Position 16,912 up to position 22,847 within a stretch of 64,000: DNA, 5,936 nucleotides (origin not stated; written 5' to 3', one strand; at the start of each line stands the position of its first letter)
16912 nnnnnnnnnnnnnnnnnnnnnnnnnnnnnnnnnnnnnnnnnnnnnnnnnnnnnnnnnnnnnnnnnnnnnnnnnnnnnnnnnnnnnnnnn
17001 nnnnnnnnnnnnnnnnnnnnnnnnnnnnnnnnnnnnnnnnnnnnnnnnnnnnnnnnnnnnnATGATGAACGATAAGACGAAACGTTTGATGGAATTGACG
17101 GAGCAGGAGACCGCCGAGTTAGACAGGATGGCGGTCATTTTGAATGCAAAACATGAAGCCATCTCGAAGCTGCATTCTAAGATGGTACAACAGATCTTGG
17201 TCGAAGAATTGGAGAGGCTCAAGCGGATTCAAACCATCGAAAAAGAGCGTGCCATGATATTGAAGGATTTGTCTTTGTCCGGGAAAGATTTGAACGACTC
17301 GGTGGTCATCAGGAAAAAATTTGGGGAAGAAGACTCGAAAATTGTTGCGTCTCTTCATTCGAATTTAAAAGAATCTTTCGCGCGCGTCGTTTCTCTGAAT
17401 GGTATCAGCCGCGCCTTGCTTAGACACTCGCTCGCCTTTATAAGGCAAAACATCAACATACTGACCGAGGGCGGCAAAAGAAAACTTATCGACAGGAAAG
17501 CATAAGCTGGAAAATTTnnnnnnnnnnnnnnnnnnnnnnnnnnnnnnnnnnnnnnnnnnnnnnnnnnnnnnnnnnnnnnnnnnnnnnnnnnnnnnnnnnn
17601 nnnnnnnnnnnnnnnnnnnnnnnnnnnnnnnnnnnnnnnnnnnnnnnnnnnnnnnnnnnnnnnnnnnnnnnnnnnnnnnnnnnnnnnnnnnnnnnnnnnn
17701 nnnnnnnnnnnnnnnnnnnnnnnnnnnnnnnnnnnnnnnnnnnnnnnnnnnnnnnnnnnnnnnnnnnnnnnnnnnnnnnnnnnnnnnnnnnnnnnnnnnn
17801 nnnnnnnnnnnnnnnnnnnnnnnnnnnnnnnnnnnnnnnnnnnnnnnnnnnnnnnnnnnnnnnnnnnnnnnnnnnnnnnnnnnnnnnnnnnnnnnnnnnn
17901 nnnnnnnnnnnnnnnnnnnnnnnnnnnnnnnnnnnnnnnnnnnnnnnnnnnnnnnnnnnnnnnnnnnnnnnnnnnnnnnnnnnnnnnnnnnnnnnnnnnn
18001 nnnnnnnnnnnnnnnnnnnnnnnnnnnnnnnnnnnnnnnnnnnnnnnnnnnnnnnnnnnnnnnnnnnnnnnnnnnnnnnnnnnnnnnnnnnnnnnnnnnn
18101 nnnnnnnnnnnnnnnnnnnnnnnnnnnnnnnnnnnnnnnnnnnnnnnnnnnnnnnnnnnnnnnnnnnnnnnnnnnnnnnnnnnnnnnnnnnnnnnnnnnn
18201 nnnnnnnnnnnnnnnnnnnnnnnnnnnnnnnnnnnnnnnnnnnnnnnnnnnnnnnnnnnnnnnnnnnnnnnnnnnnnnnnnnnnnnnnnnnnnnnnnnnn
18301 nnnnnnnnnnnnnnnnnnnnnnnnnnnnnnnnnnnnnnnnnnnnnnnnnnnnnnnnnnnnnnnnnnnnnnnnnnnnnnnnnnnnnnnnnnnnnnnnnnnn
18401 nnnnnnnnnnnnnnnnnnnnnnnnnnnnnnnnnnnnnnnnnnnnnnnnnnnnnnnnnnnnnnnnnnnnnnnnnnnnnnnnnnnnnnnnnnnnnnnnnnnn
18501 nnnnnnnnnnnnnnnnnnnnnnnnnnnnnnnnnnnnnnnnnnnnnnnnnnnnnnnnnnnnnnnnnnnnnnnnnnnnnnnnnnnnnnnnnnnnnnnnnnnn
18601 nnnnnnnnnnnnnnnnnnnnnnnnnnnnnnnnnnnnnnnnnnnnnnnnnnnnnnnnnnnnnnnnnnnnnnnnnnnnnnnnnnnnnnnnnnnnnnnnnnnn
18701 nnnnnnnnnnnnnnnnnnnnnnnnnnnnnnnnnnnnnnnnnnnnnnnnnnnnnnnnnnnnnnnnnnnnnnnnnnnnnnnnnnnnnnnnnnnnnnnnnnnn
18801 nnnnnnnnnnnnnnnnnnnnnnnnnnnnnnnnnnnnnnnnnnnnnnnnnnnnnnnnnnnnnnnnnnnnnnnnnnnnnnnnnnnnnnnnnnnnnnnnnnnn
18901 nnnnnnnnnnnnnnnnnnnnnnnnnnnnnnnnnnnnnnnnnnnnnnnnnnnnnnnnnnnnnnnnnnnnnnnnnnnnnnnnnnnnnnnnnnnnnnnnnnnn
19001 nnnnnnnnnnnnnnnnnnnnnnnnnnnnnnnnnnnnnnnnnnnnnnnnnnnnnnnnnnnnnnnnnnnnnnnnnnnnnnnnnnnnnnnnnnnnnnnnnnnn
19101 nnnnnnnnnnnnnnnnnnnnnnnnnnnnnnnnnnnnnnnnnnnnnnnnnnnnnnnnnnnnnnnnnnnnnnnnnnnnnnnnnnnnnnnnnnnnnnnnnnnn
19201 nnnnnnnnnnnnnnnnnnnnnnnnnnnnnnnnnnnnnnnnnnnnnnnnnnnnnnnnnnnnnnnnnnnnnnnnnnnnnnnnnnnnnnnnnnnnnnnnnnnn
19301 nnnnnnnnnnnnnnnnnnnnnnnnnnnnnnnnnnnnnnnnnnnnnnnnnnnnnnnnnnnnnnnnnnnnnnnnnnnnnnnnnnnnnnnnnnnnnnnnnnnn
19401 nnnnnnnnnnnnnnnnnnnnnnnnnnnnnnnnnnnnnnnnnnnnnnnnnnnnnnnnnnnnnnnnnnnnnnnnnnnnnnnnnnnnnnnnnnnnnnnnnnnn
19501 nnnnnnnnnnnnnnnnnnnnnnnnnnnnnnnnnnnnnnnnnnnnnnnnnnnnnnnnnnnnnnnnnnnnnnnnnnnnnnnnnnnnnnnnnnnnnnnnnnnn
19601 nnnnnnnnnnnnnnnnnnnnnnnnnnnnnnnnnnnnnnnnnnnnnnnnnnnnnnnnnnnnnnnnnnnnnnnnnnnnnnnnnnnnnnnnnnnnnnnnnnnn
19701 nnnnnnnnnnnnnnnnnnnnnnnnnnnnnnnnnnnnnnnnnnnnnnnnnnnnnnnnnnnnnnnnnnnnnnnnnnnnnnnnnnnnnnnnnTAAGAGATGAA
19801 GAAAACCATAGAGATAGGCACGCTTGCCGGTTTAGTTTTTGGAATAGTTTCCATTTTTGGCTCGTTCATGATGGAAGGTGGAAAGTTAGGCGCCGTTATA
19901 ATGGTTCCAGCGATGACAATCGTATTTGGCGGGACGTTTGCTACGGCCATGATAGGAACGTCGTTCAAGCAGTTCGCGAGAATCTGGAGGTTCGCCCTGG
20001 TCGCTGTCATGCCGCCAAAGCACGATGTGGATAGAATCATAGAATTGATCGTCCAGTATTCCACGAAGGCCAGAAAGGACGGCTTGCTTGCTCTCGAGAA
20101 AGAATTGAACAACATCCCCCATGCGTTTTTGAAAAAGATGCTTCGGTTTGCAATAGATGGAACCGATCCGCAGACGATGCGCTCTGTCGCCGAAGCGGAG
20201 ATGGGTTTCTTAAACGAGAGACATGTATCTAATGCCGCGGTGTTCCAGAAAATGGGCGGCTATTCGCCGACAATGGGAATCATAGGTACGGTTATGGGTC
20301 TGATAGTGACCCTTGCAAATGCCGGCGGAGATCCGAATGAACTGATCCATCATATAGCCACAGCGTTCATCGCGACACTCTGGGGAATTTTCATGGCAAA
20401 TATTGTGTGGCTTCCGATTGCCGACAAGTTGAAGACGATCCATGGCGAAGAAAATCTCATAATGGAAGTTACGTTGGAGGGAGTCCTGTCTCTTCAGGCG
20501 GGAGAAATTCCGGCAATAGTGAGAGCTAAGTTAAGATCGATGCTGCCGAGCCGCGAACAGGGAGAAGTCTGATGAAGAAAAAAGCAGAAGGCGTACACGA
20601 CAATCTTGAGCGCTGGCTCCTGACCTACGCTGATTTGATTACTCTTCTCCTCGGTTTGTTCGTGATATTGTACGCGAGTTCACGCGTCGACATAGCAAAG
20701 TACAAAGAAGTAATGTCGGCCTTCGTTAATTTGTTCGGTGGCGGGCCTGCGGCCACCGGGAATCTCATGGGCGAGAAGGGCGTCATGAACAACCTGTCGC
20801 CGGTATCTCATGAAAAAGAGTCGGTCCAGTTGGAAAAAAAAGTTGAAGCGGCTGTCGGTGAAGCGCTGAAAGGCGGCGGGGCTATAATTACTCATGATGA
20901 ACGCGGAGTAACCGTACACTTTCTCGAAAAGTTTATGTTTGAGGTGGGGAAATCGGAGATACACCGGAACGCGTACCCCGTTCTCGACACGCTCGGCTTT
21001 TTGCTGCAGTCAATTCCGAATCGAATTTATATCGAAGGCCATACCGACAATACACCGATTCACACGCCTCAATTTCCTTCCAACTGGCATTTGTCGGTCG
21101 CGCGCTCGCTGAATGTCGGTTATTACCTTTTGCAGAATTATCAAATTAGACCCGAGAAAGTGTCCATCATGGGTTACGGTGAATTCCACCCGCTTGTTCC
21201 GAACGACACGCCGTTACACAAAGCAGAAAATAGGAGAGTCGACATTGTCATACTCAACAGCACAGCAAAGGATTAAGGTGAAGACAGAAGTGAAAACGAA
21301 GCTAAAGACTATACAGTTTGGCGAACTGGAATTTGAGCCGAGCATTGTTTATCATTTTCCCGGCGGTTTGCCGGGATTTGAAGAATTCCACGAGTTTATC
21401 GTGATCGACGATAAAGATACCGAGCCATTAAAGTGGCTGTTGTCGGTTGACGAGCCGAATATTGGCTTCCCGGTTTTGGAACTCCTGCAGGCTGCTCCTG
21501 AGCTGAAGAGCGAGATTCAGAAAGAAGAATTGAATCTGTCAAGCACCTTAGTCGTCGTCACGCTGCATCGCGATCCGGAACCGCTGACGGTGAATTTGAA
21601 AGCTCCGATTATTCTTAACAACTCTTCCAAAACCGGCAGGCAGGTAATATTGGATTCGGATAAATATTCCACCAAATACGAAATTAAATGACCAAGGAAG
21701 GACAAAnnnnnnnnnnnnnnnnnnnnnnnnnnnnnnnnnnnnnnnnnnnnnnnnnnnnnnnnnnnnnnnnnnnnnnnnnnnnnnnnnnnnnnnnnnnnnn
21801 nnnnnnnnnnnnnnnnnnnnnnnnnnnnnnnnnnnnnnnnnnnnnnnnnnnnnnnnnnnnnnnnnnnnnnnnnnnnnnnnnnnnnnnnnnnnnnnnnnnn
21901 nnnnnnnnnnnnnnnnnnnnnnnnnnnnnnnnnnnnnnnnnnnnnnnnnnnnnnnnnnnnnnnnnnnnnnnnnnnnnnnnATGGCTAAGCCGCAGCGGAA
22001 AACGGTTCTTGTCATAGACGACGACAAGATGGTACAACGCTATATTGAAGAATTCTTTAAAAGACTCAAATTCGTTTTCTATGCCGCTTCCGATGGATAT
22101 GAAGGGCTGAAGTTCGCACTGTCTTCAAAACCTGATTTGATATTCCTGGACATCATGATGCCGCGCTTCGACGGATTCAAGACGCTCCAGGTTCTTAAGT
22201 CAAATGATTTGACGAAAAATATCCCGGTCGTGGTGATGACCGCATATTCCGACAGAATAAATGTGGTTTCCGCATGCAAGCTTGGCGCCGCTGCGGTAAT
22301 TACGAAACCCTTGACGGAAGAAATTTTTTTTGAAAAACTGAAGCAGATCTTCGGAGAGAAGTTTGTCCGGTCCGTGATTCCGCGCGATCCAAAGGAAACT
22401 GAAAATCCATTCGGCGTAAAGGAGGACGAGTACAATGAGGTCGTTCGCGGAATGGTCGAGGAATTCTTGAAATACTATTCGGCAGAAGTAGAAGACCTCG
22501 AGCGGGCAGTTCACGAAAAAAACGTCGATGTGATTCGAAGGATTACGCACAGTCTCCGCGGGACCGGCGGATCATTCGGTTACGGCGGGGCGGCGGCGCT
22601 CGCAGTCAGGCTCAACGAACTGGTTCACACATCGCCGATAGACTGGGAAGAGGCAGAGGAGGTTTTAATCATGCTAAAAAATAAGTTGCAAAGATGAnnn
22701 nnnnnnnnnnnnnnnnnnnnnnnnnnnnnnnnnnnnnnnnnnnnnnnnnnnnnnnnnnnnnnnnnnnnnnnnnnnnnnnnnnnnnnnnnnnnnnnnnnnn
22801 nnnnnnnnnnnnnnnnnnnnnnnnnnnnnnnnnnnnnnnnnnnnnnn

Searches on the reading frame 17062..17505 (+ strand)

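Call 17: search_protein_families(library=pfam, proteins=[window:17062-17505:+], max_evalue=0.001)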
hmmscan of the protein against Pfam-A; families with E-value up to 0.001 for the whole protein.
window:17062-17505:+ (147 aa): 1 family
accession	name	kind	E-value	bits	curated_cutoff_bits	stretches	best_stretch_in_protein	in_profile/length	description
PF05130.17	FlgN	-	1.1e-12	49.1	30.5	1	2-140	1-135/147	FlgN protein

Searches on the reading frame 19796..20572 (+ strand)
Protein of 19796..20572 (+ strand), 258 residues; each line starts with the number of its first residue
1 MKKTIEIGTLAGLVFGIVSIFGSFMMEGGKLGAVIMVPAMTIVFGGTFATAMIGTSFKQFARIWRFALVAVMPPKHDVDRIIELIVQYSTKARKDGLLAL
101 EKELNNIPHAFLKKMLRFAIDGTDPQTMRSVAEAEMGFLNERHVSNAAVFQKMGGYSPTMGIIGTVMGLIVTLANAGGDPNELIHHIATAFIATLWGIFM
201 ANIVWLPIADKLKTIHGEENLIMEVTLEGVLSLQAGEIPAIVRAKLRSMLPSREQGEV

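Call 17: search_protein_families(library=pfam, proteins=[window:19796-20572:+], max_evalue=0.001)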
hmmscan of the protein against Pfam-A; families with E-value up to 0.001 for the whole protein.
window:19796-20572:+ (258 aa): 2 families
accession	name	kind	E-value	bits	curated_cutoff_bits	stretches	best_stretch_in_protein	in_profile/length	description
PF01618.21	MotA_ExbB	-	8.6e-27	93.8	22.9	1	105-223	3-125/127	MotA/TolQ/ExbB proton channel family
PF20560.3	MotA_N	-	2.8e-09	37.5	27.3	1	11-87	2-79/91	Motility protein A N-terminal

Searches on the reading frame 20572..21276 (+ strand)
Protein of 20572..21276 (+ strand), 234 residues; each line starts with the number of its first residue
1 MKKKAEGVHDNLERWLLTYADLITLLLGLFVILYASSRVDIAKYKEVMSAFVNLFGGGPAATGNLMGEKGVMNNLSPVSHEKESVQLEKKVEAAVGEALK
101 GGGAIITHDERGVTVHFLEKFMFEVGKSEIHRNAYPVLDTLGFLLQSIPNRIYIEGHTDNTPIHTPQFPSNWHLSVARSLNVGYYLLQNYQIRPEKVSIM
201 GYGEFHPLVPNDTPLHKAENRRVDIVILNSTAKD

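Call 17: search_protein_families(library=pfam, proteins=[window:20572-21276:+], max_evalue=0.001)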
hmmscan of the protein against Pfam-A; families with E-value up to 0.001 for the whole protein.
window:20572-21276:+ (234 aa): 2 families
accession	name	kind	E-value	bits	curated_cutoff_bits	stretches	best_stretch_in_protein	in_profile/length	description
PF13677.11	MotB_plug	-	1.2e-16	60.5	24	1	3-53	4-56/58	Membrane MotB of proton-channel complex MotA/MotB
PF00691.25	OmpA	-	3.8e-15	56.5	27.2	1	122-221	1-98/98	OmpA family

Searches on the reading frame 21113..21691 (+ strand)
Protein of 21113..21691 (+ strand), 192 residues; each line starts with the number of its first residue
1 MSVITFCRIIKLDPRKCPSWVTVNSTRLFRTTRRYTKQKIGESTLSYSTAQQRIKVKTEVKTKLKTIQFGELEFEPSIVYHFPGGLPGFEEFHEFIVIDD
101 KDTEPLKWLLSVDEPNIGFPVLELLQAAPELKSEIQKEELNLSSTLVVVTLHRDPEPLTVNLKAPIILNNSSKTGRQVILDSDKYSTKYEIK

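Call 17: search_protein_families(library=pfam, proteins=[window:21113-21691:+], max_evalue=0.001)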
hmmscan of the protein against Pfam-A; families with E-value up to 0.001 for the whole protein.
window:21113-21691:+ (192 aa): 1 family
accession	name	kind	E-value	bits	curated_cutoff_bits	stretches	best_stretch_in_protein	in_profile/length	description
PF02623.20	FliW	-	1.1e-27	96.6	25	1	81-191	2-122/122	FliW protein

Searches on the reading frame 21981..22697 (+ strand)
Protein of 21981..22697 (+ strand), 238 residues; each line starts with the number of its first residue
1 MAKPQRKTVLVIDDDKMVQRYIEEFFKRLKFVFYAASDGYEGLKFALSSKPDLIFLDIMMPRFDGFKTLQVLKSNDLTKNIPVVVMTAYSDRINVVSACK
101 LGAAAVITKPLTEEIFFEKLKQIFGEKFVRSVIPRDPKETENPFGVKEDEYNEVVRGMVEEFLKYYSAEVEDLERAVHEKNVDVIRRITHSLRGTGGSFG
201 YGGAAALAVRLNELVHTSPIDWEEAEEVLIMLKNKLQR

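Call 17: search_protein_families(library=pfam, proteins=[window:21981-22697:+], max_evalue=0.001)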
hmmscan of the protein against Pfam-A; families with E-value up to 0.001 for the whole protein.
window:21981-22697:+ (238 aa): 2 families
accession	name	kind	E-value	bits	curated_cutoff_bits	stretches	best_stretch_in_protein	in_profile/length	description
PF00072.30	Response_reg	-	3.7e-24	85.5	30.2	1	9-119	1-109/111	Response regulator receiver domain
PF01627.28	Hpt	-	4.2e-08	33.8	24.6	1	158-233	2-79/84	Hpt domain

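Call 21: search_protein_families(library=ncbifam, proteins=[window:21981-22697:+], max_evalue=0.01)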
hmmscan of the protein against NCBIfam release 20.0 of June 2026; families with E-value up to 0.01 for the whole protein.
window:21981-22697:+ (238 aa): 96 families (the best 25 are shown)
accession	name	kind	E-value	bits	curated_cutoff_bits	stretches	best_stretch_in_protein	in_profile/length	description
NF007135.0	PRK09581.1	equivalog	1.3e-22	80.3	474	1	8-133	4-129/457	PleD family two-component system response regulator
NF007969.0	PRK10693.1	equivalog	3.2e-18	65.9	329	1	6-122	7-118/337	two-component system response regulator RssB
NF045944.1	ResRegRpaBCyano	equivalog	3.7e-18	65.8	330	1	10-123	1-111/229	response regulator transcription factor RpaB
TIGR02154.1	PhoB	equivalog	1.5e-17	63.7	296.2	1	7-123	3-119/226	phosphate regulon transcriptional regulator PhoB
NF041733.1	resp_reg_CseB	equivalog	1.8e-17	63.5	350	1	8-124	2-115/228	two-component system response regulator CseB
NF045717.1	DVU0259_DivK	exception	2.8e-17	63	160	1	7-123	3-115/117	DVU0259 family response regulator domain-containing protein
NF008469.0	PRK11361.1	equivalog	2.9e-17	62.5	714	1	6-112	4-108/461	acetoacetate metabolism transcriptional regulator AtoC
NF045505.1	RR_RssB_Pseudo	equivalog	9.5e-17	61.1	700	1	6-117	5-114/394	two-component system response regulator RssB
NF007935.0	PRK10651.1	equivalog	1.8e-16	60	250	1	3-129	3-129/216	two-component system response regulator NarL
NF040689.1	MtrAB_MtrA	equivalog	2.4e-16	59.7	300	1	9-120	1-109/219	MtrAB system response regulator MtrA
NF040534.1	resp_reg_YycF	equivalog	3.7e-16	59.1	340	1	7-121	1-112/231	response regulator YycF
TIGR02875.1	spore_0_A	equivalog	7.8e-16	58.1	200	1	8-130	4-130/262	sporulation transcription factor Spo0A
NF051850.1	RespRegRprY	equivalog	4.1e-15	55.8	370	1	7-123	5-119/234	response regulator transcription factor RprY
NF007901.0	PRK10610.1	equivalog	5.1e-15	55.8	189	1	8-125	7-125/129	chemotaxis response regulator CheY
NF011874.0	PRK15347.1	equivalog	6.5e-15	54.2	852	1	4-220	688-898/921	two component system sensor kinase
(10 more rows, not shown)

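Call 32: find_homologous_proteins(query=window:21981-22697:+, max_evalue=1e-10)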
Query window:21981-22697:+ (238 aa): 173 proteins with E <= 1e-10 among 911 candidates; the best 120 are listed.
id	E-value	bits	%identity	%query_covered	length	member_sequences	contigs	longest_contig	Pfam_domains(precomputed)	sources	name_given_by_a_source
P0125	2.1e-151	520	100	100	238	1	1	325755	PF00072.31,PF01627.29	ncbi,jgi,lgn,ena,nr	ncbi:MAG TPA: response regulator [Candidatus Acidoferrales bacterium]|nr:response regulator [Candida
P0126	4.5e-128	444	84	100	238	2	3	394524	PF00072.31,PF01627.29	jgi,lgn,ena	jgi:CheY-like chemotaxis protein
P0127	2.4e-126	438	85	100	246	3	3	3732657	PF00072.31,PF01627.29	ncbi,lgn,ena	-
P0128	2.8e-125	435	81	100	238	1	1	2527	PF00072.31,PF01627.29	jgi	-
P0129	7.9e-125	433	83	100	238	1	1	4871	PF00072.31,PF01627.29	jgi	jgi:CheY-like chemotaxis protein/HPt (histidine-containing phosphotransfer) domain-containing protei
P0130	2.2e-124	432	82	100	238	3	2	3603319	PF00072.31,PF01627.29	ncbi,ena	-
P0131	3.6e-123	428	81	100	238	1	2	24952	PF00072.31,PF01627.29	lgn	-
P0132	1.5e-119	416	79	100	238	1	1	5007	PF00072.31,PF01627.29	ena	-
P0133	1.6e-117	409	78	100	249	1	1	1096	PF00072.31,PF01627.29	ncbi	-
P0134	7.4e-116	404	75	100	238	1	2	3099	PF00072.31,PF01627.29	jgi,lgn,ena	-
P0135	3.6e-112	392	74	100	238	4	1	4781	PF00072.31,PF01627.29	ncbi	-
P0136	1.5e-110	386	73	100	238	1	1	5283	PF00072.31,PF01627.29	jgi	-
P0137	4.4e-108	378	71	98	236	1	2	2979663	PF00072.31,PF01627.29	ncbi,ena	ncbi:MAG: response regulator [Candidatus Kryptoniota bacterium]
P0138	1.0e-107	377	71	98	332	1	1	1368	PF00072.31,PF01627.29,PF02599.22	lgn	-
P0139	2.9e-107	376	70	100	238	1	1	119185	PF00072.31,PF01627.29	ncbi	-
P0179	5.6e-76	273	55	100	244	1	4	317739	PF00072.31,PF01627.29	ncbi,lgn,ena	-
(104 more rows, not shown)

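Call 73: find_encoding_contigs(protein=P0179, flank=10000, max_places=1)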
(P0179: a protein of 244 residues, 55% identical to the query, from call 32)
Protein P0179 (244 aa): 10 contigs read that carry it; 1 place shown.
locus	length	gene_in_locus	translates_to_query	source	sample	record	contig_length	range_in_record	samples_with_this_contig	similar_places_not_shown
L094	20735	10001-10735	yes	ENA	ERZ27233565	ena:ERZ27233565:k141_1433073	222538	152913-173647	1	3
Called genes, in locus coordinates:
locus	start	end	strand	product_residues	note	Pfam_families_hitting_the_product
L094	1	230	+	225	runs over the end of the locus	-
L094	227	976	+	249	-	PF00460:Flg_bb_rod, PF22692:LlgE_F_G_D1, PF06429:Flg_bbr_C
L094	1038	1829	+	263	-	PF00460:Flg_bb_rod, PF22692:LlgE_F_G_D1, PF06429:Flg_bbr_C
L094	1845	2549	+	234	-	PF13144:ChapFlgA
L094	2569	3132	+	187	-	PF02107:FlgH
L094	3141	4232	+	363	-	PF02119:FlgI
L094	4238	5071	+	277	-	PF10135:Rod-binding (weak), PF01464:SLT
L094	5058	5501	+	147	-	PF05130:FlgN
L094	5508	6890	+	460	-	PF00460:Flg_bb_rod, PF22638:FlgK_D1, PF06429:Flg_bbr_C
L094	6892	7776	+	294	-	PF00669:Flagellin_N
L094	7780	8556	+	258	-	PF20560:MotA_N, PF01618:MotA_ExbB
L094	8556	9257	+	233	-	PF13677:MotB_plug, PF00691:OmpA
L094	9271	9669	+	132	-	PF02623:FliW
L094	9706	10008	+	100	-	PF02599:CsrA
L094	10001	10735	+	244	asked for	PF00072:Response_reg, PF01627:Hpt (weak)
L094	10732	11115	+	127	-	PF00072:Response_reg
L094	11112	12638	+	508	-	PF00535:Glycos_transf_2, PF12895:ANAPC3 (faint), PF13424:TPR_12 (faint), PF14559:TPR_19 (faint), PF00515:TPR_1 (faint), PF07719:TPR_2 (faint), PF13174:TPR_6 (faint), PF13181:TPR_8 (faint), +2 more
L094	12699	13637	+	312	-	PF02737:3HCDH_N, PF00725:3HCDH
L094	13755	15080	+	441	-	PF00871:Acetate_kinase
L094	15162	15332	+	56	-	-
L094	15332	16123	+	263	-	PF03437:BtpA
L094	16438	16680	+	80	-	-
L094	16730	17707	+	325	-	PF00999:Na_H_Exchanger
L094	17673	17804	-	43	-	-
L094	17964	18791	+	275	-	PF01578:Cytochrom_C_asm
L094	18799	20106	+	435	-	PF05201:GlutR_N, PF01488:Shikimate_DH, PF00745:GlutR_dimer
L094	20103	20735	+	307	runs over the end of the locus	PF01379:Porphobil_deam, PF03900:Porphobil_deamC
